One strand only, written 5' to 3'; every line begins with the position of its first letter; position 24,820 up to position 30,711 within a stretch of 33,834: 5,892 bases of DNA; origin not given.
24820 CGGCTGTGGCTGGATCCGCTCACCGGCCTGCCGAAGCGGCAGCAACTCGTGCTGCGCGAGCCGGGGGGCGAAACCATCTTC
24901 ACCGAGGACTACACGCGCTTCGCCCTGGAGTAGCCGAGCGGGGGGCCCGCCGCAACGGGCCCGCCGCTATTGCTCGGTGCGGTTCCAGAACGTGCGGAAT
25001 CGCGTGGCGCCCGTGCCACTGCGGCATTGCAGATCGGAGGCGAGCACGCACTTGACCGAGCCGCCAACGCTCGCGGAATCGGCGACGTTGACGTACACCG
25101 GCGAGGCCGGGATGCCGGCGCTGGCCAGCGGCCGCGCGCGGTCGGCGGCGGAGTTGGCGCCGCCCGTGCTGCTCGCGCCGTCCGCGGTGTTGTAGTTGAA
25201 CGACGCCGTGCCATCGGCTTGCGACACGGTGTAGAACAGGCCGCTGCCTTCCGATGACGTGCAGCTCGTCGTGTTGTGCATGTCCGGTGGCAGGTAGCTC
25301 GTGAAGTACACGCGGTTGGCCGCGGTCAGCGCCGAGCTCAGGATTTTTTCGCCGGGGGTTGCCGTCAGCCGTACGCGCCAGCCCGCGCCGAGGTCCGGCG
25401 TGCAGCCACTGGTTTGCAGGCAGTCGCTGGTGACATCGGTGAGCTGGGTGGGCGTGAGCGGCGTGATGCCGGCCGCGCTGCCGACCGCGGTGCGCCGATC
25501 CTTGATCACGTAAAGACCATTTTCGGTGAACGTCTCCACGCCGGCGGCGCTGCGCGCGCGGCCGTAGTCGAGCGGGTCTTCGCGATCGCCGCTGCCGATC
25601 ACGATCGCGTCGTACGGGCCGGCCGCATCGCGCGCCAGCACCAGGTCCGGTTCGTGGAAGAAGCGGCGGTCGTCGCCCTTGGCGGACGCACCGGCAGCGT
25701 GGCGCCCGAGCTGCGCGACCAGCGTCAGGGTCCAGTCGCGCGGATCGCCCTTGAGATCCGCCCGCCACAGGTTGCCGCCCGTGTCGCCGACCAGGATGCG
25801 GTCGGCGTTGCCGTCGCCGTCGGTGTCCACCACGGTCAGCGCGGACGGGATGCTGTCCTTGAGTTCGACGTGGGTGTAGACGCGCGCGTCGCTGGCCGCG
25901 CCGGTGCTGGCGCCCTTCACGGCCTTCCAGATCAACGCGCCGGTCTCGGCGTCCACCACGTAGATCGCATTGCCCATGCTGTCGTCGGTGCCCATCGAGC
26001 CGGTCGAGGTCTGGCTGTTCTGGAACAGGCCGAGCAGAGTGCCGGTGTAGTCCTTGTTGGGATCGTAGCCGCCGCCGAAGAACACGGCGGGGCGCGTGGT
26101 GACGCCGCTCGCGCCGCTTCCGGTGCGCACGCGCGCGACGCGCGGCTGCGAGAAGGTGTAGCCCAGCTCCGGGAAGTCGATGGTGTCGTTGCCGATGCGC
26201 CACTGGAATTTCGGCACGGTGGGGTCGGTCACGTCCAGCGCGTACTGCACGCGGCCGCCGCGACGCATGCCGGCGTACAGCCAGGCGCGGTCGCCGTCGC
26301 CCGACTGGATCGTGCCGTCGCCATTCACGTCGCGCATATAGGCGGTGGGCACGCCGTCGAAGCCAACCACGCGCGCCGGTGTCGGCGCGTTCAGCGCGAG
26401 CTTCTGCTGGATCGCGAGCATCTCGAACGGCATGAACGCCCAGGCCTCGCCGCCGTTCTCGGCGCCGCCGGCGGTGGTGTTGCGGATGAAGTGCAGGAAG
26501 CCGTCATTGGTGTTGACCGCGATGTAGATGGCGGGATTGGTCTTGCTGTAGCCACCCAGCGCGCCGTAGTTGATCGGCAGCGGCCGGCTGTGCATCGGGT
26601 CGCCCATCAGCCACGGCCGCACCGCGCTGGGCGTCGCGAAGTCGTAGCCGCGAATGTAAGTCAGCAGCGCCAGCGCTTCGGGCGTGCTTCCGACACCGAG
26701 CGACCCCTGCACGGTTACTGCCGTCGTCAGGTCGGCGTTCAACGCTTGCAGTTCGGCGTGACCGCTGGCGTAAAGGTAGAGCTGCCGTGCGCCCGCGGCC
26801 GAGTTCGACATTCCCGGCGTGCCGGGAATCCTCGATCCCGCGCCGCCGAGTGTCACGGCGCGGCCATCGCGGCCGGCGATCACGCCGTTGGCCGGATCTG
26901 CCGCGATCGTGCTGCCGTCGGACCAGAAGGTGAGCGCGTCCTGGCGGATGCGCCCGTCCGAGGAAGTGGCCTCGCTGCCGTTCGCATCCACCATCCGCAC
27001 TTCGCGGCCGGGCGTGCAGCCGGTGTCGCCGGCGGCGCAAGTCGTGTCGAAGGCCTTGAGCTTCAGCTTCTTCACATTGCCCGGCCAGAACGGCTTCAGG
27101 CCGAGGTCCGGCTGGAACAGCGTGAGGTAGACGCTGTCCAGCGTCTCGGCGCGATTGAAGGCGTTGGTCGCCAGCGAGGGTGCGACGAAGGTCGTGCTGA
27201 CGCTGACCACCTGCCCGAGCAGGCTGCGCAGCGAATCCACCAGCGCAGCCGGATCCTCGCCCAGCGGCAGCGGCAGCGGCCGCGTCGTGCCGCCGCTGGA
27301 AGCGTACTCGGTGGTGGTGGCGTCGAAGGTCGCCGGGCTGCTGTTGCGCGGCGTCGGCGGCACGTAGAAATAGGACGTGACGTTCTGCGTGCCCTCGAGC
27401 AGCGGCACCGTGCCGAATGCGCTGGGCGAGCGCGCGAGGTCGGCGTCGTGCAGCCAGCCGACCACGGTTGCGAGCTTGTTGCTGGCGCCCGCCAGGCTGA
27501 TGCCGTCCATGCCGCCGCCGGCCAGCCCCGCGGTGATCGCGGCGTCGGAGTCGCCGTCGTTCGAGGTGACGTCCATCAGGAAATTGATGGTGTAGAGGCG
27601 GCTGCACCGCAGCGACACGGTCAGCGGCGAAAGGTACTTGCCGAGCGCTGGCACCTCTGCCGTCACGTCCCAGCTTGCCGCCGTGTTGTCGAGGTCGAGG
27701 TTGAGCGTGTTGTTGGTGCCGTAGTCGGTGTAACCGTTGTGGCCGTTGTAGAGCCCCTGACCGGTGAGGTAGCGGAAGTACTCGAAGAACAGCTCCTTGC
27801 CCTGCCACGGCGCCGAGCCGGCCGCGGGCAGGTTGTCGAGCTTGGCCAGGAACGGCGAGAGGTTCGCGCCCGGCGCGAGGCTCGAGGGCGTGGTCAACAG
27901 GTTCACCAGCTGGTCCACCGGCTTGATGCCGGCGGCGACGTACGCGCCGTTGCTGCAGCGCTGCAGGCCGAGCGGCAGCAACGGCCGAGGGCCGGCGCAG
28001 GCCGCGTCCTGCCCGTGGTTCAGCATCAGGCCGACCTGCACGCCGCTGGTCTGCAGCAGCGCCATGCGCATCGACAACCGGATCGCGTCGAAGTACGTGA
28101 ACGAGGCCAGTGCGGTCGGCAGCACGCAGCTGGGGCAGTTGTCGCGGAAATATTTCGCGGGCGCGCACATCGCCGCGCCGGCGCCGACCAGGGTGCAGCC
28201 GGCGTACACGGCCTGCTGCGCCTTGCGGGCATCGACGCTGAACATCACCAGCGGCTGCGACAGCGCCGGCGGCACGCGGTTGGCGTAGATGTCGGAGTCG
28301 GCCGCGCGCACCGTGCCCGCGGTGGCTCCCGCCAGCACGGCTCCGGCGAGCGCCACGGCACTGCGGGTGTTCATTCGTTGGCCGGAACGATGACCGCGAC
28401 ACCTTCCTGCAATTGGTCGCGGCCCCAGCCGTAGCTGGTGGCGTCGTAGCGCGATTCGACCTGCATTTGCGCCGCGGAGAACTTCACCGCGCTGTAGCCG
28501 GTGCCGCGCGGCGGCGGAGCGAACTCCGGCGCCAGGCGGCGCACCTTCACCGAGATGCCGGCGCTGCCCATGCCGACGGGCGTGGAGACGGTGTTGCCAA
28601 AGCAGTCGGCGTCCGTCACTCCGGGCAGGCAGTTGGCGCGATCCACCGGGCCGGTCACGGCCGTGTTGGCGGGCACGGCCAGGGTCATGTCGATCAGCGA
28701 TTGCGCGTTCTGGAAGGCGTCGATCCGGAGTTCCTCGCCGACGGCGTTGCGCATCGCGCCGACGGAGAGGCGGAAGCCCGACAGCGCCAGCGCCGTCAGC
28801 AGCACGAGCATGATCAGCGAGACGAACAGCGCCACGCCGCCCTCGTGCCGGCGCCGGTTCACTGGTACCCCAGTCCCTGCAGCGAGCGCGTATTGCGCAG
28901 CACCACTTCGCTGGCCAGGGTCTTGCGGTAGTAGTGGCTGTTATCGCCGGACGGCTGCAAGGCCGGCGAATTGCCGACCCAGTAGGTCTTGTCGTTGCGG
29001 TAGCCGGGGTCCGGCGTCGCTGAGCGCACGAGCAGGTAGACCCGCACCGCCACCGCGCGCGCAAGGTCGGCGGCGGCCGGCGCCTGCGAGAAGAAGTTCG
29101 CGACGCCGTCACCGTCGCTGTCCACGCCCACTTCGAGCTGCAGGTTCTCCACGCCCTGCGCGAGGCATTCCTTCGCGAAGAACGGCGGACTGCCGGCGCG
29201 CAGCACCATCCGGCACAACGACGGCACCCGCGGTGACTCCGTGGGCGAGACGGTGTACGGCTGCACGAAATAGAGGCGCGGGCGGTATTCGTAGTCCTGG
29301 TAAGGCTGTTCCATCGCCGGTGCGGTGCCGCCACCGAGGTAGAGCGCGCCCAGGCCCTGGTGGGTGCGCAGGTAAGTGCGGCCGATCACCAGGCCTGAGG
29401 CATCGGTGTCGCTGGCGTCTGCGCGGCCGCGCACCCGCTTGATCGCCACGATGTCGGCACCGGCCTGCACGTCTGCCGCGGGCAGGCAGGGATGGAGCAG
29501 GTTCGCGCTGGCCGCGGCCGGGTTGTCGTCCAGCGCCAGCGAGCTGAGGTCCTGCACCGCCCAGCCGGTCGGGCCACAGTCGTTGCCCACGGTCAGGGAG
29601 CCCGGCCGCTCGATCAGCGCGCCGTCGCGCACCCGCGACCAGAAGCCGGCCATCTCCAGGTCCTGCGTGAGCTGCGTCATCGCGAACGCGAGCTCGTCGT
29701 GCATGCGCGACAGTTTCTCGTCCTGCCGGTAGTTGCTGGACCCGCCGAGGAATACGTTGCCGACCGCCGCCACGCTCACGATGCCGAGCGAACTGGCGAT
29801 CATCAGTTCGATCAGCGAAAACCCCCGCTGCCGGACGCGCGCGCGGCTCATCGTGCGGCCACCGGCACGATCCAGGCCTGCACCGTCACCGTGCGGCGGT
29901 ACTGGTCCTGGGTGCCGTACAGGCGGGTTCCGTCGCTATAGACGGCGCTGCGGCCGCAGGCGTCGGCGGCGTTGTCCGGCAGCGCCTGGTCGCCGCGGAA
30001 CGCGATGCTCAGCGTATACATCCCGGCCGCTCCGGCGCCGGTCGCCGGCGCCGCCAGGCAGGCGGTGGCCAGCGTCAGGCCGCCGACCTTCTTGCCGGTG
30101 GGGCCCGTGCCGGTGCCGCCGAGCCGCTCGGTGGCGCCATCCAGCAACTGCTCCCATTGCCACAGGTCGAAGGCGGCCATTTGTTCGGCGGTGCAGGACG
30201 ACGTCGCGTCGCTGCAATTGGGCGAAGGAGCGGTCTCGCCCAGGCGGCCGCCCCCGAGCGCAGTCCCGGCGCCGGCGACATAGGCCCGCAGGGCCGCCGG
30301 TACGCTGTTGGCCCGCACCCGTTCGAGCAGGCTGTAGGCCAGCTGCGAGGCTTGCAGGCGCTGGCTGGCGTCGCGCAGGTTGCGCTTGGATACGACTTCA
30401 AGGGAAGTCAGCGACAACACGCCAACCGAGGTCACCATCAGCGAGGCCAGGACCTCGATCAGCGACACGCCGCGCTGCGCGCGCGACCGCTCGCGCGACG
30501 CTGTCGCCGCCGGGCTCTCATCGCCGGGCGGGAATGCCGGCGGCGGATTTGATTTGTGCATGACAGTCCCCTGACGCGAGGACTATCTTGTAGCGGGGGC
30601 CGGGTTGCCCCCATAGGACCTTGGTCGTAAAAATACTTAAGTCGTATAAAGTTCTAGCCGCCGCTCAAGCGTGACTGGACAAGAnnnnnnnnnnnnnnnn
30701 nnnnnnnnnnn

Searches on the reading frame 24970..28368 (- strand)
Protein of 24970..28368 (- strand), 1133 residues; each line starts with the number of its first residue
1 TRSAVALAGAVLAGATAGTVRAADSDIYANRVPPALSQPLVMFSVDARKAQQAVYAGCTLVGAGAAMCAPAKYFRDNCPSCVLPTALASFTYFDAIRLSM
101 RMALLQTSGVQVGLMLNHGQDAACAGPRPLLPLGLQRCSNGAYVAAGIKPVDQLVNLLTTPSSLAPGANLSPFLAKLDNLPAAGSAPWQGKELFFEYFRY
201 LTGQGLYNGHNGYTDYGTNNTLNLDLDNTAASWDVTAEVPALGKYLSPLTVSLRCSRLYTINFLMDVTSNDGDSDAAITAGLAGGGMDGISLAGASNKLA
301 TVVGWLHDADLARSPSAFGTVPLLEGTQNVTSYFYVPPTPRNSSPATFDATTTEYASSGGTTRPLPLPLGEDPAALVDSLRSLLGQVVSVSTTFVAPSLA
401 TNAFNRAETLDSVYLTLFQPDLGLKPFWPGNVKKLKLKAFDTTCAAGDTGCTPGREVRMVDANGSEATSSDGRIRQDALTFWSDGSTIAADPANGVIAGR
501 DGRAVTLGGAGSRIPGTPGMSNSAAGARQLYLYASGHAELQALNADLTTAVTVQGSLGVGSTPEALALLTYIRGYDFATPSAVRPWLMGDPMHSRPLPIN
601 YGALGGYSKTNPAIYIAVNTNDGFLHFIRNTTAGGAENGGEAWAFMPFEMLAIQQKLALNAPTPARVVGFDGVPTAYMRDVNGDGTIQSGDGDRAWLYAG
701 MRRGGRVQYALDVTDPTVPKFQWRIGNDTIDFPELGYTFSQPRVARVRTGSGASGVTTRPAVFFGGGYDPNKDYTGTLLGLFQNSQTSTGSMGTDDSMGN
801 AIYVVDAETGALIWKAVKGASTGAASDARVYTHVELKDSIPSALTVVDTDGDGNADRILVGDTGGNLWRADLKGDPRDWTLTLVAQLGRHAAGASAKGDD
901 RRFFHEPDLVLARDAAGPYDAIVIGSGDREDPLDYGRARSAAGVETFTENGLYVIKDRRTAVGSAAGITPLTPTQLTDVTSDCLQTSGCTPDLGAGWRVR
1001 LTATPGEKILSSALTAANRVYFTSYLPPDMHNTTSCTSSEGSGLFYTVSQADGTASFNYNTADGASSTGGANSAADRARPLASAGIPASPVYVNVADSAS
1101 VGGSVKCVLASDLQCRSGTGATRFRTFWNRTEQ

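Call 19: search_protein_families(library=pfam, proteins=[window:24970-28368:-], max_evalue=0.001)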
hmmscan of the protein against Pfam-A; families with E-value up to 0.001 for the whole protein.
window:24970-28368:- (1133 aa): 1 family
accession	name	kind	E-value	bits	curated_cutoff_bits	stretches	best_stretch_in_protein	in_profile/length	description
PF05567.17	T4P_PilY1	-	8e-13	48.5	28.1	1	601-873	31-284/411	PilY1 beta-propeller domain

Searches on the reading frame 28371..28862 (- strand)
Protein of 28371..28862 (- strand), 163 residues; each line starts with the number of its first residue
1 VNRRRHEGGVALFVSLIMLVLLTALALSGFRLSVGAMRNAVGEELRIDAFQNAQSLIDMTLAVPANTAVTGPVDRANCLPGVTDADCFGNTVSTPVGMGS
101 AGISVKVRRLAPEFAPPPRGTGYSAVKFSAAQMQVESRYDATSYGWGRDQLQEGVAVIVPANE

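Call 19: search_protein_families(library=pfam, proteins=[window:28371-28862:-], max_evalue=0.001)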
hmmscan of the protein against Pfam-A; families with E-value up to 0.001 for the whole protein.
window:28371-28862:- (163 aa): 1 family
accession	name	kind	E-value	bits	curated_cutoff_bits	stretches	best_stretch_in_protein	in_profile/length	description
PF14341.11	PilX_N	-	9.7e-07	29.1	25.5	1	9-55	2-48/51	PilX N-terminal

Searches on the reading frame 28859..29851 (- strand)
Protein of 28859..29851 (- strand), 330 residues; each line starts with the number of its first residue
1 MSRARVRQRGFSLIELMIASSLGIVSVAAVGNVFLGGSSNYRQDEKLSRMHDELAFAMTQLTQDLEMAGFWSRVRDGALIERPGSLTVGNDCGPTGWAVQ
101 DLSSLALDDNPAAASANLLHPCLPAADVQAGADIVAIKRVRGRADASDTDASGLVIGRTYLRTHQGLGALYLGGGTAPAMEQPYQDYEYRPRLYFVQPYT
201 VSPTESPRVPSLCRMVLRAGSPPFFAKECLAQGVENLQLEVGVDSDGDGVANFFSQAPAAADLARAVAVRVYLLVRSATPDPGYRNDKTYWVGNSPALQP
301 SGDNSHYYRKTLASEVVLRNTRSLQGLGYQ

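Call 19: search_protein_families(library=pfam, proteins=[window:28859-29851:-], max_evalue=0.001)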
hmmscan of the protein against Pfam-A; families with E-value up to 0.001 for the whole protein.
window:28859-29851:- (330 aa): 2 families
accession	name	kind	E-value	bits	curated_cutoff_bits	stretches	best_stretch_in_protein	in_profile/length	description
PF16074.10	PilW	-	7.7e-18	65.1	26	1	202-320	10-124/124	Type IV Pilus-assembly protein W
PF07963.17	N_methyl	-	1.3e-05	25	21.2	1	6-30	2-26/27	Prokaryotic N-terminal methylation motif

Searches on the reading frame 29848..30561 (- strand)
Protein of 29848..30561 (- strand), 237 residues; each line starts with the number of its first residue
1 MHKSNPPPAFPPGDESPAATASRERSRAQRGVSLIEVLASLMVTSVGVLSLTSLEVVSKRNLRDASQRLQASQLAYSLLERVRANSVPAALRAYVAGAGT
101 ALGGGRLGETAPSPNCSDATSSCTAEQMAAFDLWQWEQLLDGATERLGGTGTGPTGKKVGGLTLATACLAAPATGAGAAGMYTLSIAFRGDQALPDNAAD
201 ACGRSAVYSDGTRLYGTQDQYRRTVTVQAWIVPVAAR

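Call 19: search_protein_families(library=pfam, proteins=[window:29848-30561:-], max_evalue=0.001)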
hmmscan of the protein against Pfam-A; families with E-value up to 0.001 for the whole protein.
window:29848-30561:- (237 aa): 2 families
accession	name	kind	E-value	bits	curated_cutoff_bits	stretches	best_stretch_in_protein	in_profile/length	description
PF22150.1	Tt1218-like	-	1.2e-08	35.3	27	1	62-134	10-76/76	Type IV pilin Tt1218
PF07963.17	N_methyl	-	0.00011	22.1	21.2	1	27-51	2-26/27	Prokaryotic N-terminal methylation motif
